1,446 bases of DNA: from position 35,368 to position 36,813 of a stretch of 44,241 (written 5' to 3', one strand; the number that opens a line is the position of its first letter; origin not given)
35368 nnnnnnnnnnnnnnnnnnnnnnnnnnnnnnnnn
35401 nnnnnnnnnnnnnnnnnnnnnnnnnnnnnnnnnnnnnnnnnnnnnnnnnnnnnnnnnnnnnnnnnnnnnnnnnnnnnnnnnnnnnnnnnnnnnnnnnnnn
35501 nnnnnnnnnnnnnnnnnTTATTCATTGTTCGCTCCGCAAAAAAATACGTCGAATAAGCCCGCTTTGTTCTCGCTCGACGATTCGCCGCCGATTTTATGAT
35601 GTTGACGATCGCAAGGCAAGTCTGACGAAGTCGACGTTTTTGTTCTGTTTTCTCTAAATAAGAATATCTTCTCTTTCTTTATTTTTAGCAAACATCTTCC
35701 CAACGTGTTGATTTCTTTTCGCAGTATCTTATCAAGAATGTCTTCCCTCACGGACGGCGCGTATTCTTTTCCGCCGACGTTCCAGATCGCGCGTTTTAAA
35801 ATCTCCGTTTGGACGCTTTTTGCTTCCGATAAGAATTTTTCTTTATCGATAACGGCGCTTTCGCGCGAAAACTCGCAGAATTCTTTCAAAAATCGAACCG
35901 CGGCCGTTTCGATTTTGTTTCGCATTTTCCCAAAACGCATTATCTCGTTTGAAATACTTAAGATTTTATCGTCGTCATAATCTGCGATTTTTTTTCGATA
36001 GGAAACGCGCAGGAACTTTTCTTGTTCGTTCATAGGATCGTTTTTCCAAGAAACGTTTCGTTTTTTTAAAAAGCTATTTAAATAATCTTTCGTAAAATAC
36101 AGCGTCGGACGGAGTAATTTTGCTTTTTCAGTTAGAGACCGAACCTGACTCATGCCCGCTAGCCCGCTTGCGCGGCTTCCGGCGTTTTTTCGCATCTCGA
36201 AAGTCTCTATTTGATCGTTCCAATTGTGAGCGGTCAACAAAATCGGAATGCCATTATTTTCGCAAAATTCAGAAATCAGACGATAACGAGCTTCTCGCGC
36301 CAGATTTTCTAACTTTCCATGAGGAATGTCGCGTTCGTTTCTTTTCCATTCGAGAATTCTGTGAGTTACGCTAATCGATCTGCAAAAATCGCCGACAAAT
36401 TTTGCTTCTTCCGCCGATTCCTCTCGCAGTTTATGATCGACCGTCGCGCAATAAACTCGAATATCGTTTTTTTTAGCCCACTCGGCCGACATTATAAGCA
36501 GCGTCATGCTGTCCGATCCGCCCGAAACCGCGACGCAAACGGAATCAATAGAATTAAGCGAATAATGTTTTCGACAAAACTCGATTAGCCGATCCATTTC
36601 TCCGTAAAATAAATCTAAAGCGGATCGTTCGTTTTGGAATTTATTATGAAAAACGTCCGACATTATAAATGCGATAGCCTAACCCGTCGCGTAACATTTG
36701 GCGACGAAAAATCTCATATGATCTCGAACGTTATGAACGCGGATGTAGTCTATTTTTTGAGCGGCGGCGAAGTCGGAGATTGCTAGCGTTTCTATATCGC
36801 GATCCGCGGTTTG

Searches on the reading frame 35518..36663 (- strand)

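Call 8: search_protein_families(library=pfam, proteins=[window:35518-36663:-], max_evalue=0.01)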
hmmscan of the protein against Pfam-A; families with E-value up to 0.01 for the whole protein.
window:35518-36663:- (381 aa): 2 families
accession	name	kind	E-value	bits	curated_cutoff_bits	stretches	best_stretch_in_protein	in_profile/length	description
PF01171.26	ATP_bind_3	-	1.1e-49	169.1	27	1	42-224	2-181/182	PP-loop family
PF06508.19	QueC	-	0.0051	16.8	22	1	43-107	3-61/210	Queuosine biosynthesis protein QueC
